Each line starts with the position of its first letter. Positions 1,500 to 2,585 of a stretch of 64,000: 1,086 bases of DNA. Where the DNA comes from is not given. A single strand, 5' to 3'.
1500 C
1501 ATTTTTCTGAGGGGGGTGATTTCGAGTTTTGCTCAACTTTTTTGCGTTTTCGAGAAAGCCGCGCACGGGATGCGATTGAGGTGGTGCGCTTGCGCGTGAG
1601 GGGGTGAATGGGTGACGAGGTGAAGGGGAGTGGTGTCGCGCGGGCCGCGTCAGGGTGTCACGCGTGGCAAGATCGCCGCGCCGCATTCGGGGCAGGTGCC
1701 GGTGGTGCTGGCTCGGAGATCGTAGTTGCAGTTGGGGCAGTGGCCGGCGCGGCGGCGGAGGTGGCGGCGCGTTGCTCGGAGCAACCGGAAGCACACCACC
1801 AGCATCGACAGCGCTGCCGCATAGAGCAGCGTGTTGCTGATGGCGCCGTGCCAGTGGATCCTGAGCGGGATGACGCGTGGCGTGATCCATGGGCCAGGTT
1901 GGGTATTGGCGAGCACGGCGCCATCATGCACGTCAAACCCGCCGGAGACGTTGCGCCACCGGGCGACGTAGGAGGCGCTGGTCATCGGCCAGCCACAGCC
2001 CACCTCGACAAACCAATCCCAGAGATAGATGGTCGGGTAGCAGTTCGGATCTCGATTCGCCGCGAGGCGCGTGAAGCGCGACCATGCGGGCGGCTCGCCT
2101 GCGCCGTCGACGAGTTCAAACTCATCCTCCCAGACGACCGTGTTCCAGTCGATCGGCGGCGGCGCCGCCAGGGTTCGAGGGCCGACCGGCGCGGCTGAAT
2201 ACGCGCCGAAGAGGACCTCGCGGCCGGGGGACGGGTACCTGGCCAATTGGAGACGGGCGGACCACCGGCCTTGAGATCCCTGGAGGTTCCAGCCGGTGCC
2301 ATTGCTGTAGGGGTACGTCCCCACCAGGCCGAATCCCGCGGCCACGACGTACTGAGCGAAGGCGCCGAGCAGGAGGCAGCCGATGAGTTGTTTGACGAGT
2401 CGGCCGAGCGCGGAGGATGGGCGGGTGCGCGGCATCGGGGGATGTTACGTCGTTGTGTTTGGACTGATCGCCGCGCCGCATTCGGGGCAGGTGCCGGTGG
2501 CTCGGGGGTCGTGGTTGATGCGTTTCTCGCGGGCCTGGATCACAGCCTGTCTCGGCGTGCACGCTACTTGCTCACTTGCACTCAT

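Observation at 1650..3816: Locally expanding and decaying family of TM / Arg-rich / CxxC-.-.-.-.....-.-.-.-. zinc-ribbon membrane proteins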

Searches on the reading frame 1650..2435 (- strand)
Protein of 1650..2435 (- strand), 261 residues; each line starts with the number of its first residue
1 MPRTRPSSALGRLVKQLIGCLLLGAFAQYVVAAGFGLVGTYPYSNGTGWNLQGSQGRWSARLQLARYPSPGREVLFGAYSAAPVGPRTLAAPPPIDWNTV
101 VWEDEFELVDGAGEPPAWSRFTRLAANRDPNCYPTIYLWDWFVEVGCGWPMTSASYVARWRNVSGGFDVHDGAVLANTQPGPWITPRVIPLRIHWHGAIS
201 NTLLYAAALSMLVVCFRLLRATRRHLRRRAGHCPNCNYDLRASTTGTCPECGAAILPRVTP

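Call 7: search_protein_families(library=pfam, proteins=[window:1650-2435:-], max_evalue=1)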
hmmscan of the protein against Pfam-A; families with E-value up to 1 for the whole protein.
window:1650-2435:- (261 aa): 14 families
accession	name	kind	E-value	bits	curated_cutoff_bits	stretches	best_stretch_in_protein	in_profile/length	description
PF25207.1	DUF7837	-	0.0064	16.9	27.8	1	243-256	3-16/47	Domain of unknown function (DUF7837)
PF12773.13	DZR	-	0.0066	17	27.3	1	227-254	9-33/45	Double zinc ribbon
PF13240.11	Zn_Ribbon_1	-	0.011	15.9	25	1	232-254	1-22/23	zinc-ribbon domain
PF01396.24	Zn_ribbon_Top1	-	0.046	14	32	0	246-257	2-13/39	Topoisomerase DNA binding C4 zinc finger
PF23455.1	DUF7129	-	0.06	13.5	30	1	233-254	14-36/45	Domain of unknown function (DUF7129)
PF10601.15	zf-LITAF-like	-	0.071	13.7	23.8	0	202-240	27-66/70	LITAF-like zinc ribbon domain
PF13248.11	Zn_ribbon_3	-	0.092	12.7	27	0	226-240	12-26/26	zinc-ribbon domain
PF03119.21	DNA_ligase_ZBD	-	0.13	12.6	25.8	0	247-255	1-9/27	NAD-dependent DNA ligase C4 zinc finger domain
PF17032.10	Zn_ribbon_15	-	0.17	13.2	28.9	1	229-257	36-64/73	zinc-ribbon family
PF07191.17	Zn_ribbon_6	-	0.27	11.7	25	1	229-254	15-38/67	Double zinc ribbon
PF11793.14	FANCL_C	-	0.31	11.8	27.3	0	214-243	38-67/69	FANCL C-terminal domain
PF24460.1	DUF7575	-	0.4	10.5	28.5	0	245-253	3-11/28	Domain of unknown function (DUF7575)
PF18073.7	Zn_ribbon_LapB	-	0.43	10.8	25.7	0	228-237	12-21/28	Rubredoxin metal binding domain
PF19335.5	HMBD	-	0.87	10.1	23.6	0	233-254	4-24/28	Heavy metal binding domain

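Call 8: search_protein_families(library=ncbifam, proteins=[window:1650-2435:-], max_evalue=1)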
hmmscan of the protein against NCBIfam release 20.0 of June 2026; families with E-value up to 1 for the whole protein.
window:1650-2435:- (261 aa): 2 families
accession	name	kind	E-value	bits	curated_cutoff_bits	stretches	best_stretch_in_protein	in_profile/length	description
NF033497.1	rubre_like_arch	subfamily_domain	0.016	14.9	32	1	233-254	3-25/34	rubrerythrin-like domain-containing protein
NF049953.1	ribbon_DG_selen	exception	0.077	12.9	130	1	230-253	147-169/172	zinc ribbon-containing (seleno)protein DG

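Call 9: find_homologous_proteins(query=window:1650-2435:-)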
Query window:1650-2435:- (261 aa): 31 proteins with E <= 0.001 among 6603 candidates.
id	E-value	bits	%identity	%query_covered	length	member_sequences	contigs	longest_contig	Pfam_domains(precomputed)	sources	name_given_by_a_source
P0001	6.2e-180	615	100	100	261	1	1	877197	-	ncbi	-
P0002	8.6e-61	224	47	98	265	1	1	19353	-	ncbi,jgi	-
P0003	4.8e-57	212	46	100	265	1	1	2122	-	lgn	-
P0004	1.2e-53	201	46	100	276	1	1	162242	-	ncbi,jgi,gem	-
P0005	6.2e-53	198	45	98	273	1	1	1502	-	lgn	-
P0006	8.1e-48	181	44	97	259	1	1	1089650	-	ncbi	-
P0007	5.6e-46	175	42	98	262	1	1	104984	-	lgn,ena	-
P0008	4.1e-45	173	42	100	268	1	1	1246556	-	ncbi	-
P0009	7.8e-44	168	41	97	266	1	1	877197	-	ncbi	-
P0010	1.0e-43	168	43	97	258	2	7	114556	-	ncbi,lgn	-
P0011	1.1e-43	168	39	80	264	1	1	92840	-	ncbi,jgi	-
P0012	3.1e-43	166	41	95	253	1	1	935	-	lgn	-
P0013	1.9e-42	164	42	98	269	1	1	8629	-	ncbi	-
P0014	1.6e-41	161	40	97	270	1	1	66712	-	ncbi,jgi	-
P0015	2.3e-41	160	41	97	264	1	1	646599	-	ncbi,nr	ncbi:MAG: hypothetical protein IT430_08465 [Phycisphaerales bacterium]|nr:hypothetical protein [Phyc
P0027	9.0e-12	63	65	21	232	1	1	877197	-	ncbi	-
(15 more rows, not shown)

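Call 13: find_encoding_contigs(protein=P0009, flank=8000, max_places=3)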
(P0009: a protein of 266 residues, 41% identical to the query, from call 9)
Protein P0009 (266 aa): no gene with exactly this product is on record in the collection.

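Call 14: find_encoding_contigs(protein=P0027, flank=8000, max_places=3)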
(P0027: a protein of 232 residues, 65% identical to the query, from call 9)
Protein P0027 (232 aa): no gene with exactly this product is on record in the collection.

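Call 31: predict_structure(alignment_id=A1)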
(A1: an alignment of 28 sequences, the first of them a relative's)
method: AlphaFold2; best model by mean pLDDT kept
length: 261 residues; sequences in the alignment: 28
mean_pLDDT: 86.3   pTM: 0.79
mean pLDDT of the five models: 86.3, 85.4, 84.7, 84.3, 83.6
residues with pLDDT >= 90: 124; 70-90: 108; 50-70: 28; < 50: 1
segments of 3 or more residues with pLDDT < 50: none
pLDDT, mean of each block of 10 residues (from residue 1): 75 95 98 97 86 87 93 93 82 79 64 81 69 64 96 96 82 92 93 97 98 95 86 84 86 80 64
secondary structure, 60 per line:
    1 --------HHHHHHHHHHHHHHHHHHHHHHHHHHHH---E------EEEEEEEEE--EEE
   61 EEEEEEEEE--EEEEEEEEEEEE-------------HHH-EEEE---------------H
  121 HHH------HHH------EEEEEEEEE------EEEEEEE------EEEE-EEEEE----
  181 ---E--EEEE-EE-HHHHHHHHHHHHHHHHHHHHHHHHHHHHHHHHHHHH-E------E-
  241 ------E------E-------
elements in order: H9-36 E47-55 E58-69 E72-83 E101-104 H120-123 E139-147 E154-160 E167-170 E172-176 E187-190 H195-230

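Call 35: search_protein_representatives(alignment_id=A1)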
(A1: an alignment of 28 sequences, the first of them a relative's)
Query: 28 sequences, 265 profile positions. Proteins with E-value up to 0.001 (for the whole library): 53340; up to 1e-10: 11661; up to 1e-30: 416. The best 150 are listed.
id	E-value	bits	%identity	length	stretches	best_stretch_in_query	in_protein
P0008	5.0e-100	351.4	-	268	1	1-265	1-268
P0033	1.7e-95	336.6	-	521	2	1-260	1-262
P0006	5.2e-95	335.0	-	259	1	1-258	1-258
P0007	7.9e-94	331.1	-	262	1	1-261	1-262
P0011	5.6e-92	325.1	-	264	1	13-263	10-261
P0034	3.3e-91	322.5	-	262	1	1-264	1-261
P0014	3.8e-91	322.3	-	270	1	4-265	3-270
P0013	3.1e-88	312.8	-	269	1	1-261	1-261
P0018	6.6e-88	311.7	-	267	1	1-265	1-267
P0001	4.3e-87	309.1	-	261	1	1-264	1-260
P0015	2.7e-85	303.1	-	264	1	1-260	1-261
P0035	3.5e-85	302.8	-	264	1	1-260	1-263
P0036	1.2e-84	301.0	-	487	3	3-258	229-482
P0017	6.3e-81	288.8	-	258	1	1-261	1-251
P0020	5.2e-79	282.6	-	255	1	1-263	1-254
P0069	1.2e-39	153.5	-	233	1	12-257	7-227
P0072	1.6e-39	153.1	-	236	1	10-260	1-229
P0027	1.7e-39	153.0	-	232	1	1-264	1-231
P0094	3.7e-37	145.3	-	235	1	10-257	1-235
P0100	1.2e-36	143.7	-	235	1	10-258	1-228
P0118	1.2e-35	140.3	-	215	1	15-260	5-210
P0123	2.4e-35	139.4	-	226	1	10-257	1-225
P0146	1.1e-34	137.2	-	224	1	10-258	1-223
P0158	3.3e-34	135.7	-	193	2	146-257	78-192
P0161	3.6e-34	135.5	-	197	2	119-259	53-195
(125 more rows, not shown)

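Call 38: search_protein_families(library=pfam, proteins=[P0072, P0100, P0161, P0069, P0146, P0118], max_evalue=0.1)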
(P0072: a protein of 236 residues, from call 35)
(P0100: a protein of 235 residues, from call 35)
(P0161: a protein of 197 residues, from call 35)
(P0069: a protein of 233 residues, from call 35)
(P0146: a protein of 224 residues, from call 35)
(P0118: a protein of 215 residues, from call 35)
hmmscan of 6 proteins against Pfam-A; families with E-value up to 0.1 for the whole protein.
P0072 (236 aa): 3 families
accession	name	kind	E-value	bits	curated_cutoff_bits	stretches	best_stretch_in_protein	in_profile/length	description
PF12773.13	DZR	-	0.0013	19.3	27.3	1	199-230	8-36/45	Double zinc ribbon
PF21349.2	RUBY_RBDX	-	0.016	15.1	26.5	1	205-227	2-25/30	Rubrerythrin, rubredoxin-like domain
PF13597.11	NRDD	-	0.063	12.4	26.2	1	202-235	507-538/562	Anaerobic ribonucleoside-triphosphate reductase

P0100 (235 aa): 0 families

P0161 (197 aa): 1 family
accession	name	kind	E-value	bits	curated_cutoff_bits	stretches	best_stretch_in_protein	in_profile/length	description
PF18912.6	DZR_2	-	0.013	15.8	27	1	169-194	20-45/56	Double zinc ribbon domain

P0069 (233 aa): 1 family
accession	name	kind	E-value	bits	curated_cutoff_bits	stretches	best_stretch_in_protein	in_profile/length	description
PF08772.16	Zn_ribbon_NOB1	-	0.084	13.4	24.9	0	200-227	4-31/72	Nin one binding (NOB1) Zn-ribbon like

P0146 (224 aa): 3 families
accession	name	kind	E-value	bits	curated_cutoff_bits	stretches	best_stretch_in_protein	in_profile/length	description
PF14446.12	Prok-RING_1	-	0.015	15.6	29.1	1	201-222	6-28/54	Prokaryotic RING finger family 1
PF12773.13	DZR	-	0.024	15.2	27.3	1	201-221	14-31/45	Double zinc ribbon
PF12553.13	DUF3742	-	0.05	14.1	27.2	0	149-191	32-76/120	Protein of unknown function (DUF3742)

P0118 (215 aa): 3 families
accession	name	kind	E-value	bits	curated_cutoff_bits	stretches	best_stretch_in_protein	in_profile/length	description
PF18912.6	DZR_2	-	0.0012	19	27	1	180-211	17-48/56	Double zinc ribbon domain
PF12773.13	DZR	-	0.025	15.2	27.3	1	183-209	11-34/45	Double zinc ribbon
PF13920.12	zf-C3HC4_3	-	0.045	14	27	1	185-209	24-46/49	Zinc finger, C3HC4 type (RING finger)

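Call 39: search_protein_families(library=ncbifam, proteins=[P0072, P0100, P0161, P0069, P0146, P0118], max_evalue=0.1)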
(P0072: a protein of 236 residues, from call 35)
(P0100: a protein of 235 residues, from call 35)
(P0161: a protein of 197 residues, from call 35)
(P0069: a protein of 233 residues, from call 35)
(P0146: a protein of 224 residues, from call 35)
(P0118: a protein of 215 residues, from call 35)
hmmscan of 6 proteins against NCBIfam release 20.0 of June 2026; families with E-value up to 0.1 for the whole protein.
P0072 (236 aa): 2 families
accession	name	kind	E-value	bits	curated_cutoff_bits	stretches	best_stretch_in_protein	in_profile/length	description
NF041909.1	HVO_2753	equivalog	0.0048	16.7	80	1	201-226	7-34/59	HVO_2753 family zinc finger protein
NF033497.1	rubre_like_arch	subfamily_domain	0.026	14.2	32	1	206-227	3-25/34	rubrerythrin-like domain-containing protein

P0100 (235 aa): 1 family
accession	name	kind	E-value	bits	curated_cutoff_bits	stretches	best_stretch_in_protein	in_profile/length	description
NF041909.1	HVO_2753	equivalog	0.015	15.2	80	1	201-226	8-33/59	HVO_2753 family zinc finger protein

P0161 (197 aa): 0 families

P0069 (233 aa): 0 families

P0146 (224 aa): 1 family
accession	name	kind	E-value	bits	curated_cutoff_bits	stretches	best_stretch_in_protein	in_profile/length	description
NF033497.1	rubre_like_arch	subfamily_domain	0.025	14.3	32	1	202-222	3-24/34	rubrerythrin-like domain-containing protein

P0118 (215 aa): 1 family
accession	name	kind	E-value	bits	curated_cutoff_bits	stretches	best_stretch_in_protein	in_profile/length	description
NF033497.1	rubre_like_arch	subfamily_domain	0.034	13.9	32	1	187-209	3-26/34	rubrerythrin-like domain-containing protein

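Call 40: fold_search(model_id=the predicted structure, library=pdb)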
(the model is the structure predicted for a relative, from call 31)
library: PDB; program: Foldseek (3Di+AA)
matches with E <= 10: 533; with E <= 0.001: 0
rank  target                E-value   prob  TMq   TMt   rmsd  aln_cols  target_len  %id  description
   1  7u0q_B                1.9e-01  0.02  0.08  0.03  17.9       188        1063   10  SARS-Cov2 S protein structure in complex with neutralizing monoclonal antibody 002-02 (released 2023-03-01)
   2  8qpr_A                2.0e-01  0.03  0.09  0.06  16.9       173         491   10  SARS-CoV-2 S protein bound to human neutralising antibody UZGENT_G5 (released 2024-01-31)
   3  7yqz_A                2.4e-01  0.03  0.10  0.04  18.0       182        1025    9  SARS-CoV-2 BA.2.75 S Trimer in complex with S309 (state3) (released 2022-10-19)
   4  5kku_D                2.9e-01  0.03  0.10  0.10  23.0       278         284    8  Crystal structure of an N-terminal dehydratase from difficidin assembly line (released 2016-12-21)
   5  4ghb_A                3.7e-01  0.04  0.13  0.14  14.7       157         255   10  Crystal structure of a porin-like protein (BACUNI_01323) from Bacteroides uniformis ATCC 8492 at 2.32 A resolution (released 2012-08-29)
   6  8qyn_O                3.9e-01  0.04  0.12  0.15  20.6       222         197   11  Human 20S proteasome assembly intermediate structure 5 (released 2024-02-21)
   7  9l2l_D                3.9e-01  0.02  0.09  0.04  16.1       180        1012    9  Structure of SARS-CoV-2 EG.5.1 Variant Spike protein complexed with antibody XGi-198 (released 2025-12-10)
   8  7sj0_A                3.9e-01  0.01  0.08  0.09  16.4       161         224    9  Antibody A7V3 bound to N-terminal domain of the spike (released 2022-11-16)
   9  8h11_C                4.2e-01  0.03  0.09  0.04  16.2       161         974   10  Structure of SARS-CoV-1 Spike Protein with Engineered x1 Disulfide (S370C and D967C), Closed Conformation (released 2022-11-09)
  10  8zy7_A                4.2e-01  0.02  0.09  0.03  17.8       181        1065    9  Sarbecovirus HeB2013 Spike Trimer in a Locked Conformation (released 2025-02-05)
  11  6nb7_A                4.4e-01  0.02  0.09  0.04  16.5       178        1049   10  SARS-CoV complex with human neutralizing S230 antibody Fab fragment (state 2) (released 2019-02-06)
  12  9hny_FH               5.0e-01  0.06  0.16  0.15  20.9       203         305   10  Mitoribosomal small subunit in complex with Mettl15 and Mettl17 (released 2025-03-26)
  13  2m06_MODEL_1_A        5.0e-01  0.03  0.11  0.17  18.3       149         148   11  NMR structure of OmpX in phopspholipid nanodiscs (released 2012-12-12)
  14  1jju_A                5.6e-01  0.15  0.17  0.10  11.2       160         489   10  Structure of a Quinohemoprotein Amine Dehydrogenase with a Unique Redox Cofactor and Highly Unusual Crosslinking (released 2001-12-12)
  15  5kku_B                5.9e-01  0.02  0.11  0.10  22.4       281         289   10  Crystal structure of an N-terminal dehydratase from difficidin assembly line (released 2016-12-21)
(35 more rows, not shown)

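Call 41: search_protein_families(library=padloc, proteins=[window:1650-2435:-, P0072, P0100], max_evalue=0.1)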
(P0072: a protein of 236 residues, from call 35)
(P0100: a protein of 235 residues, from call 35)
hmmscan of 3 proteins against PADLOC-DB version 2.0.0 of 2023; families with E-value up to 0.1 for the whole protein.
window:1650-2435:- (261 aa): 0 families

P0072 (236 aa): 0 families

P0100 (235 aa): 0 families

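Call 42: find_encoding_contigs(protein=P0006, flank=8000, max_places=2)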
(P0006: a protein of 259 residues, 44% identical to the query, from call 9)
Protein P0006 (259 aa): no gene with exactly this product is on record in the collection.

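Call 43: find_encoding_contigs(protein=P0015, flank=8000, max_places=2)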
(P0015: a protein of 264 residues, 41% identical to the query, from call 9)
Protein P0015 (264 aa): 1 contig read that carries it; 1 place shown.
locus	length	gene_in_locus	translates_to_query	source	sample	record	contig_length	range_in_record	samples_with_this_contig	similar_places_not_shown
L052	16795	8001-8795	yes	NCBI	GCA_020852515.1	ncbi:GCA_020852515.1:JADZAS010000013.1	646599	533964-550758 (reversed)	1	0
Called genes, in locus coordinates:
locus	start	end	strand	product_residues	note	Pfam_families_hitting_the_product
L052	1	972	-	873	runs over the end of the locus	-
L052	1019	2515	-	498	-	PF07228:SpoIIE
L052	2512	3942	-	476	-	PF07228:SpoIIE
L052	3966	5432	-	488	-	PF18073:Zn_ribbon_LapB, PF13481:AAA_25, PF03796:DnaB_C, PF06745:ATPase, PF13191:AAA_16 (weak), PF23442:DUF7125, PF13401:AAA_22 (weak), PF25199:nSTAND_NTPase5 (weak), +1 more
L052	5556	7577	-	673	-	PF02415:Chlam_PMP (faint), PF13229:Beta_helix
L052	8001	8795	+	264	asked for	-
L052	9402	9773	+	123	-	PF00164:Ribosom_S12_S23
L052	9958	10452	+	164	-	PF00177:Ribosomal_S7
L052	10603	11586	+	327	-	-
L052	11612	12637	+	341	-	PF01408:GFO_IDH_MocA, PF02894:GFO_IDH_MocA_C, PF22725:GFO_IDH_MocA_C3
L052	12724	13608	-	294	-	PF00491:Arginase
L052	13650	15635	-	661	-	PF02784:Orn_Arg_deC_N, PF17810:Arg_decarb_HB, PF17944:Arg_decarbox_C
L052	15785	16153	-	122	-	PF13560:HTH_31, PF01381:HTH_3, PF13443:HTH_26 (weak)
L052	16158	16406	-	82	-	-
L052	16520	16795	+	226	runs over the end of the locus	PF00596:Aldolase_II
